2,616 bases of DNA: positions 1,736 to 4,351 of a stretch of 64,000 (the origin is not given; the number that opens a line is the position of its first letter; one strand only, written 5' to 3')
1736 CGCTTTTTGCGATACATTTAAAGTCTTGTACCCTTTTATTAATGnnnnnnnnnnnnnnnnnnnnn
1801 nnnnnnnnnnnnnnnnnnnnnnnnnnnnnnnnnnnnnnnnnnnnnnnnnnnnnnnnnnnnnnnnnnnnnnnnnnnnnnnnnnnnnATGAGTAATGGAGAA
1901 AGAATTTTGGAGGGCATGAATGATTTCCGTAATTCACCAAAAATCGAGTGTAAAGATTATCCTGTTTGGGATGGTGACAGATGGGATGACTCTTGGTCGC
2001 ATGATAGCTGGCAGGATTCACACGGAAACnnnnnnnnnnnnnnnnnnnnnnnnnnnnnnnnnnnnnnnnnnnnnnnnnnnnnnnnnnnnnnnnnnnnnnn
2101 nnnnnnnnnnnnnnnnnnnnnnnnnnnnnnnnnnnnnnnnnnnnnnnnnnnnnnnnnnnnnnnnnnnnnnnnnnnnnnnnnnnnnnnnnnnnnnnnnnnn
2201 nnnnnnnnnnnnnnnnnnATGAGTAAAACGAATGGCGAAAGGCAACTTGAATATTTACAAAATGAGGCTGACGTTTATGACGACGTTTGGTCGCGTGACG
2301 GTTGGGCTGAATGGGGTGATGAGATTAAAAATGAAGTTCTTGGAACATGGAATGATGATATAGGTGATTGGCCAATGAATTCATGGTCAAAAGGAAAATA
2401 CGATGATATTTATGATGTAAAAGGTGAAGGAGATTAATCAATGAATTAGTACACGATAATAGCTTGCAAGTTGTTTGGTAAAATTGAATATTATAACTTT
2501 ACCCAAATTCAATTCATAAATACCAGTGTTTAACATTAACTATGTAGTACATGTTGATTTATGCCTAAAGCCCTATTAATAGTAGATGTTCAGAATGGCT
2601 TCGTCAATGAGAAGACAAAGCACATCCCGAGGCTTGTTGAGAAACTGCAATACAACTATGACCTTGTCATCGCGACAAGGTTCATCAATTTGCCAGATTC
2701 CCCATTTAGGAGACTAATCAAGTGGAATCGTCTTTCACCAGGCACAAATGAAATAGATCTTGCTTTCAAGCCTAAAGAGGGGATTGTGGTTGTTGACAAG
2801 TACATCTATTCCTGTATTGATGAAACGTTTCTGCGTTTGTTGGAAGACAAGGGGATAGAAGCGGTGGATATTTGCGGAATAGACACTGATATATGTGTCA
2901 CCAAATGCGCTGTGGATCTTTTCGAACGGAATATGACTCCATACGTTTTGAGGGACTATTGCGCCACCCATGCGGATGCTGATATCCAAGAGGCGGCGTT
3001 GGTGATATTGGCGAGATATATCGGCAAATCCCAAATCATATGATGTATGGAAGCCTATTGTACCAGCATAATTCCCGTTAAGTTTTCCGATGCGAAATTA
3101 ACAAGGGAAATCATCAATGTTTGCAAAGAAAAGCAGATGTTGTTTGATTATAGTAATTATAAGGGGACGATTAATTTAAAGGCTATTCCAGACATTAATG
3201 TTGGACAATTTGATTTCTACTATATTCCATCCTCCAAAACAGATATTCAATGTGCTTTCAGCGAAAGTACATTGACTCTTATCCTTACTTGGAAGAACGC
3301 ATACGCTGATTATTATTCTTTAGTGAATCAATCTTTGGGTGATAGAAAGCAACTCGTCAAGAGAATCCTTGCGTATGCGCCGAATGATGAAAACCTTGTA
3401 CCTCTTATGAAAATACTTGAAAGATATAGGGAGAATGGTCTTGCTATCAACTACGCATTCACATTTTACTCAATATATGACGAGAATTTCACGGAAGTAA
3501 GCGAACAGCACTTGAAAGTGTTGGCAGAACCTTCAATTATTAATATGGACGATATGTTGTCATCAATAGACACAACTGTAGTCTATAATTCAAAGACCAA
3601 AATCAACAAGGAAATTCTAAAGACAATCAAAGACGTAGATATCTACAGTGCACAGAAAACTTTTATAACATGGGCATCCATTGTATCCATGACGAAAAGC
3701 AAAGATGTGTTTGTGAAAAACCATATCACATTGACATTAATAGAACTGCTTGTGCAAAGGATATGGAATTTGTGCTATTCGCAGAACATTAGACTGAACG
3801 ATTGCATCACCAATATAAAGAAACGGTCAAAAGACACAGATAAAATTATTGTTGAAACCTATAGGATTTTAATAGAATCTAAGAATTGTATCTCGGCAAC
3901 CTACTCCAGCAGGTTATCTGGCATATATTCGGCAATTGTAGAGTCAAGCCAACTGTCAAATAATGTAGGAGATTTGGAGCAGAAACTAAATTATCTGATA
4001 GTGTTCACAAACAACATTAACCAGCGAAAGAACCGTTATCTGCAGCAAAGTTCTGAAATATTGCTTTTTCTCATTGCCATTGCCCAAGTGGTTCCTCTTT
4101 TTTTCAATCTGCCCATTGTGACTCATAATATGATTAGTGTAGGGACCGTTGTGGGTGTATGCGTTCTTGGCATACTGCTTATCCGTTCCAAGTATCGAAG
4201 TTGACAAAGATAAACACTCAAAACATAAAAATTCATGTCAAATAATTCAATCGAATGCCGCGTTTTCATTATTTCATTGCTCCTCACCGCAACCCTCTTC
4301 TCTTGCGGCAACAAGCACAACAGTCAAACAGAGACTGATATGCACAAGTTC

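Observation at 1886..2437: The two small peptides are paralogues with a conserved NGERxLE leader and a VWxxDxW / W-x-(x)-D repeat core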

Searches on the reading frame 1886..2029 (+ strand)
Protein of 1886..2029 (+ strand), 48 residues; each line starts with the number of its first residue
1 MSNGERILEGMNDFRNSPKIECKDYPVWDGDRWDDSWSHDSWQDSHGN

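Call 5: search_protein_families(library=ncbifam, proteins=[window:1886-2029:+], max_evalue=1)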
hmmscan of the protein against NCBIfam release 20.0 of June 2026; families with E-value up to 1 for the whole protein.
window:1886-2029:+ (48 aa): 0 families

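Call 6: search_protein_families(library=pfam, proteins=[window:1886-2029:+], max_evalue=1)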
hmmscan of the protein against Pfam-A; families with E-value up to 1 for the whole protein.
window:1886-2029:+ (48 aa): 0 families

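Call 18: find_homologous_proteins(query=window:1886-2029:+, max_evalue=10)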
Query window:1886-2029:+ (48 aa): 13 proteins with E <= 10 among 13 candidates.
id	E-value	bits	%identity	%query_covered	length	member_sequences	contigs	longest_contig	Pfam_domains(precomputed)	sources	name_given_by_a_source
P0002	8.2e-27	109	100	100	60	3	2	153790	-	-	-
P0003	3.4e-22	95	85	100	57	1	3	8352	-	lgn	-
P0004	4.2e-19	85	77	100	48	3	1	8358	-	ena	-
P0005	5.5e-19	85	79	100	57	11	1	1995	-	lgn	-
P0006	6.9e-19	84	80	96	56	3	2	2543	-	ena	-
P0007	4.3e-18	82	78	96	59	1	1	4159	-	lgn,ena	-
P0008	2.4e-17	79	78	96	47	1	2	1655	-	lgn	-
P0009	4.9e-17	78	78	96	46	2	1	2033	-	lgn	-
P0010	1.4e-16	77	73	100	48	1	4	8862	-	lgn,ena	-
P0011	1.8e-16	77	73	100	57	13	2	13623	-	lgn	-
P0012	6.8e-14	69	76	96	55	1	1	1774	-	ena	-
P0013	1.5e-12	64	69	100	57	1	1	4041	-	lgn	-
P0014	1.8e-12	64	70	98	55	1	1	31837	-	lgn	-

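Call 20: find_encoding_contigs(protein=P0003, flank=6000, max_places=3)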
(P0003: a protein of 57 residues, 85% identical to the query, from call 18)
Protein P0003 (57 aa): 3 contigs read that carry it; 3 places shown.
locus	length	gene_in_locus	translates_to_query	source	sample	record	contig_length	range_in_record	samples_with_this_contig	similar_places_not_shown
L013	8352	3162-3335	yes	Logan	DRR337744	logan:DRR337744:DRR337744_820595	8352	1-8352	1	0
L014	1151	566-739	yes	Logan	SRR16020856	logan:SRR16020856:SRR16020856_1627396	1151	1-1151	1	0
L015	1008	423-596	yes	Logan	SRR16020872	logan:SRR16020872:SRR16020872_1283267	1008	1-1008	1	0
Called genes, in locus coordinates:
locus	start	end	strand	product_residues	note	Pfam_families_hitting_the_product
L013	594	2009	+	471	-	PF04055:Radical_SAM, PF13353:Fer4_12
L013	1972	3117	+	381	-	PF04055:Radical_SAM, PF13186:SPASM (weak)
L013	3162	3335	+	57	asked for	-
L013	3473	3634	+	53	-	-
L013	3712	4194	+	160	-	PF00857:Isochorismatase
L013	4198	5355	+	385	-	-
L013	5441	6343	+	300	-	-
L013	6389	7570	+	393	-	-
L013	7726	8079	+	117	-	PF00719:Pyrophosphatase (weak)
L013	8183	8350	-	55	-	?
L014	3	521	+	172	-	?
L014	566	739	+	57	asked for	-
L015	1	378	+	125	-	?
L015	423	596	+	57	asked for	-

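Call 21: find_encoding_contigs(protein=P0014, flank=6000, max_places=3)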
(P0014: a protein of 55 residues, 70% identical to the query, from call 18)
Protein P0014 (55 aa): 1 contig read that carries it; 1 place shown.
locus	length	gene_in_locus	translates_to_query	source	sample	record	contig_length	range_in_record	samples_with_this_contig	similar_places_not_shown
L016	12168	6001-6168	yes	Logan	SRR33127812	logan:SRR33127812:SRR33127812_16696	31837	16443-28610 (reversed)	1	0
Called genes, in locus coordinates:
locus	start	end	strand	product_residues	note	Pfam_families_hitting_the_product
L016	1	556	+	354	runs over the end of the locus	PF04055:Radical_SAM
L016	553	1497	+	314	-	PF04055:Radical_SAM, PF13353:Fer4_12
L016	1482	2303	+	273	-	PF04055:Radical_SAM, PF13186:SPASM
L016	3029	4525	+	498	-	PF00004:AAA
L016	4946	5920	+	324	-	PF04055:Radical_SAM (weak), PF13186:SPASM (weak)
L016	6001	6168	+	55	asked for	-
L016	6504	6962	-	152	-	PF13424:TPR_12 (faint), PF13374:TPR_10 (faint)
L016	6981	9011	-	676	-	PF00091:Tubulin (weak), PF02254:TrkA_N (faint), PF12327:FtsZ_C (faint)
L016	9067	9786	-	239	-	PF00149:Metallophos (weak)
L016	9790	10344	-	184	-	PF01885:PTS_2-RNA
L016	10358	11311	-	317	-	-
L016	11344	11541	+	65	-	-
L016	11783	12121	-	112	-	-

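Call 22: find_encoding_contigs(protein=P0011, flank=6000, max_places=3)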
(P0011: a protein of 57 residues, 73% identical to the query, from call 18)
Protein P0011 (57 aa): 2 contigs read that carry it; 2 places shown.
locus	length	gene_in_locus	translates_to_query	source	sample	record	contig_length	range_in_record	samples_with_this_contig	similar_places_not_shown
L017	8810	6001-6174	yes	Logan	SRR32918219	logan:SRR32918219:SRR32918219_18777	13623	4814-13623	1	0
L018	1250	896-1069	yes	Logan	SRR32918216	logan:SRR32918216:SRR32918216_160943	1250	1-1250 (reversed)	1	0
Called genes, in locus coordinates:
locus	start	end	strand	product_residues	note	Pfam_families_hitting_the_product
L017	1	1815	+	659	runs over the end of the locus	-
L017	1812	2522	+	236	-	-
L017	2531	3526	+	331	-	-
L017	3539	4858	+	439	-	PF13620:CarboxypepD_reg (faint), PF16974:NAR2 (faint), PF00041:fn3 (faint), PF07603:Lcl_C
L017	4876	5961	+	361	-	PF04055:Radical_SAM, PF13186:SPASM (weak)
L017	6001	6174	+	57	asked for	-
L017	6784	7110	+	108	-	-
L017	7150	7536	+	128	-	-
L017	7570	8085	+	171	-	-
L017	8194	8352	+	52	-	-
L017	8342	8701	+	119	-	-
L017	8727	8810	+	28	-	?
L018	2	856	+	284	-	?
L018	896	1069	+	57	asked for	-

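Call 74: search_protein_representatives(alignment_id=A4)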
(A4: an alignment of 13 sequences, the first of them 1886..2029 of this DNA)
Query: 13 sequences, 57 profile positions. Proteins with E-value up to 0.001 (for the whole library): 9; up to 1e-10: 3; up to 1e-30: 0. The best 9 are listed.
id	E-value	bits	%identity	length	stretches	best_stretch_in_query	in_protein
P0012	5.1e-29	116.1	-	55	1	1-57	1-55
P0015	4.2e-22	93.9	-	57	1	1-56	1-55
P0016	5.8e-14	67.9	-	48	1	10-56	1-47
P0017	3.0e-10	56.0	-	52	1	8-52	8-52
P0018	1.2e-05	41.3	-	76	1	1-30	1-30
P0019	2.0e-04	37.3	-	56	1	1-55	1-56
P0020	3.3e-04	36.6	-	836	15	31-47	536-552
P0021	3.4e-04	36.6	-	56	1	1-55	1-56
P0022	8.7e-04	35.3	-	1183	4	9-39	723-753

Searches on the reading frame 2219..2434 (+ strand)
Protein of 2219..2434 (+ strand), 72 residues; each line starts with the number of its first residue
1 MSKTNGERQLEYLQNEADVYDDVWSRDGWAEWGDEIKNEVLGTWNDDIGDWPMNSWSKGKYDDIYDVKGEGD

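Call 5: search_protein_families(library=ncbifam, proteins=[window:2219-2434:+], max_evalue=1)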
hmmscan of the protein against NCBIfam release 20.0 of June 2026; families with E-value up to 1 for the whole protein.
window:2219-2434:+ (72 aa): 0 families

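Call 6: search_protein_families(library=pfam, proteins=[window:2219-2434:+], max_evalue=1)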
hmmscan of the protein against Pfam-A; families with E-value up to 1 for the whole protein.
window:2219-2434:+ (72 aa): 0 families

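Call 9: find_homologous_proteins(query=window:2219-2434:+, max_evalue=10)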
Query window:2219-2434:+ (72 aa): 1 proteins with E <= 10 among 1 candidates.
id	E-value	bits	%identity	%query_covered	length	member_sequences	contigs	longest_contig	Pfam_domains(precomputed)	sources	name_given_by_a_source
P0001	1.4e-40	155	99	100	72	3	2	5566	-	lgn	-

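Call 77: find_encoding_contigs(protein=P0001, flank=4000, max_places=3)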
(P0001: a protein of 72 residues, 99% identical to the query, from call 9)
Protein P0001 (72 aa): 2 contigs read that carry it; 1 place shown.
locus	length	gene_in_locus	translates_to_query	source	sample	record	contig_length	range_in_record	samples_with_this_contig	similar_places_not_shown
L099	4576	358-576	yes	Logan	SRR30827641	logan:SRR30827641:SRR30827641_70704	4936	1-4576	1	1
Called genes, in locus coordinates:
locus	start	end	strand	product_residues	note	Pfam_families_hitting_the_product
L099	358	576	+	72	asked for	-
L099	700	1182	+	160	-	PF00857:Isochorismatase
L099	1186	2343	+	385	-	-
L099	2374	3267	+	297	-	-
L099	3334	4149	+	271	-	-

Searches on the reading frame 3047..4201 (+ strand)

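Call 5: search_protein_families(library=ncbifam, proteins=[window:3047-4201:+], max_evalue=1)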
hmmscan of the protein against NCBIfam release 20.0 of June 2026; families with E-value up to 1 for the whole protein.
window:3047-4201:+ (385 aa): 0 families

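Call 6: search_protein_families(library=pfam, proteins=[window:3047-4201:+], max_evalue=1)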
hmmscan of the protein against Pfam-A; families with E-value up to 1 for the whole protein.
window:3047-4201:+ (385 aa): 1 family
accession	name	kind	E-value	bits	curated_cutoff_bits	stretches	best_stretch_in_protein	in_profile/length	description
PF02167.20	Cytochrom_C1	-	0.02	15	22.8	1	110-241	91-213/219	Cytochrome C1 family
